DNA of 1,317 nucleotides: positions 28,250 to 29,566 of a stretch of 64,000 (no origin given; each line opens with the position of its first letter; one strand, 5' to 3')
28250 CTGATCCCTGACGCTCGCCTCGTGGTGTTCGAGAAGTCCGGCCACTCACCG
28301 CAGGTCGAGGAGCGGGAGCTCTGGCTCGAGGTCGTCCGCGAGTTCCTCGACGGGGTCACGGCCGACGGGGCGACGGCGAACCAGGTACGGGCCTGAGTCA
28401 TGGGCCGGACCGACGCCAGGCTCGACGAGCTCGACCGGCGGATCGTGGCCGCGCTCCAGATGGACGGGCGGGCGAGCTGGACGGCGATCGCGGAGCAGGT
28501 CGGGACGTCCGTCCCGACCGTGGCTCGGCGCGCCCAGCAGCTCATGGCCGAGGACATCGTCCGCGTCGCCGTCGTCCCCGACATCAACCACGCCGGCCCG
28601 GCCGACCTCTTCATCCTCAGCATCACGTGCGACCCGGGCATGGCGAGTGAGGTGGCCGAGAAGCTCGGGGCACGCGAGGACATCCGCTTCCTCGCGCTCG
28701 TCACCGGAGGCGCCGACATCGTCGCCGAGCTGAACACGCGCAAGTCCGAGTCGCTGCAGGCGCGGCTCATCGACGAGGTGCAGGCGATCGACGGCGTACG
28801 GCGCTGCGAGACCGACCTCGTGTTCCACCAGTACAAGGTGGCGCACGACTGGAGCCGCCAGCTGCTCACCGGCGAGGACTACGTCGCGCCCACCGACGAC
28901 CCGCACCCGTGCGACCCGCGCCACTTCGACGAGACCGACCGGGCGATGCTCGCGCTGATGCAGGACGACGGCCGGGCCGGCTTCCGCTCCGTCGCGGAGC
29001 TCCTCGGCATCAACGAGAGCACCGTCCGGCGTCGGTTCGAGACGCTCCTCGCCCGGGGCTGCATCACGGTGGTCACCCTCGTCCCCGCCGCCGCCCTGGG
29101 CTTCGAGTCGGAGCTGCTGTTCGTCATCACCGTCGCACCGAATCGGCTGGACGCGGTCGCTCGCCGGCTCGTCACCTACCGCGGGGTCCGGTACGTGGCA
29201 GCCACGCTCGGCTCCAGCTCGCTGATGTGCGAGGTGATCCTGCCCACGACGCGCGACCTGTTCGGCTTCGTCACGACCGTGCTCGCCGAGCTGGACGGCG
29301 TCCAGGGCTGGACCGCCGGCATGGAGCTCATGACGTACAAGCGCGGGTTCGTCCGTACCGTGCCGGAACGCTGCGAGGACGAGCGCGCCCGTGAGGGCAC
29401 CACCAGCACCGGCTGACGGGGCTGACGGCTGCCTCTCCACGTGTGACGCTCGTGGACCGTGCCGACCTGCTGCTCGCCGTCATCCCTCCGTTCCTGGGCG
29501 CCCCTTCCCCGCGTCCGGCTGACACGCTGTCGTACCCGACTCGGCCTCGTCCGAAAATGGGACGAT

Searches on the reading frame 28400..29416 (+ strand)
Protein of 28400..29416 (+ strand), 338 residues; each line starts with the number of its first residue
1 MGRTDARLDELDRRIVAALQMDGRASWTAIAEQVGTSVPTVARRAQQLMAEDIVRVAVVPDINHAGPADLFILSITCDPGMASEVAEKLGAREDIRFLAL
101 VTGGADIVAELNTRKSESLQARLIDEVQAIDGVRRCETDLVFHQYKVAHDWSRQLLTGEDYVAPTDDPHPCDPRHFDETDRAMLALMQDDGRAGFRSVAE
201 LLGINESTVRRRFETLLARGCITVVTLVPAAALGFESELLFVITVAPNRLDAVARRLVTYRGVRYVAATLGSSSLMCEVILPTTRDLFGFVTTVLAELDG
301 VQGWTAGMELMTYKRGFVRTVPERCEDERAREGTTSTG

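Call 41: search_protein_families(library=pfam, proteins=[window:28400-29416:+], max_evalue=0.0001)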
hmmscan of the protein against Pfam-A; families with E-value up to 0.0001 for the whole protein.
window:28400-29416:+ (338 aa): 12 families
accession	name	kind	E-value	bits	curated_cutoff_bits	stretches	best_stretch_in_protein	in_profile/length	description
PF13404.12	HTH_AsnC-type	-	4.5e-28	97.2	27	2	8-48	1-41/42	AsnC-type helix-turn-helix domain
PF13412.12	HTH_24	-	9e-23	80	21.9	2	8-55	1-48/48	Winged helix-turn-helix DNA-binding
PF01037.27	AsnC_trans_reg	-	2.8e-18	66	25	2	74-143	2-72/73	Lrp/AsnC ligand binding domain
PF09339.16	HTH_IclR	-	2.3e-09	37.3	22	0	184-222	10-48/52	IclR helix-turn-helix domain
PF13384.12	HTH_23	-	6.4e-08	32.6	24.6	0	12-44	5-37/50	Homeodomain-like domain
PF22482.2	AsnC_trans_reg_3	-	8.8e-08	32.6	24.4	0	83-147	25-88/95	PF0864 C-terminal dimeric alpha+beta barrel domain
PF13542.12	HTH_Tnp_ISL3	-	1.4e-07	31.3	27.4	0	190-214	27-48/51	Helix-turn-helix domain of transposase family ISL3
PF21227.3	Myb_DNA-binding_7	-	4.4e-07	30.2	27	0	178-217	4-46/49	Myb-like DNA-binding domain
PF13518.12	HTH_28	-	4.8e-06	27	25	0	14-44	4-32/52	Helix-turn-helix domain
PF25212.1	HVO_A0114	-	1.8e-05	24.9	27.6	0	8-56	20-68/84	HVO_A0114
PF22451.2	NirdL-like_HTH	-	3.3e-05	23.8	27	0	28-55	20-47/47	Siroheme decarboxylase NirDL-like HTH domain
PF08281.18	Sigma70_r4_2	-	4e-05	23.6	25.7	0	198-212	32-46/54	Sigma-70, region 4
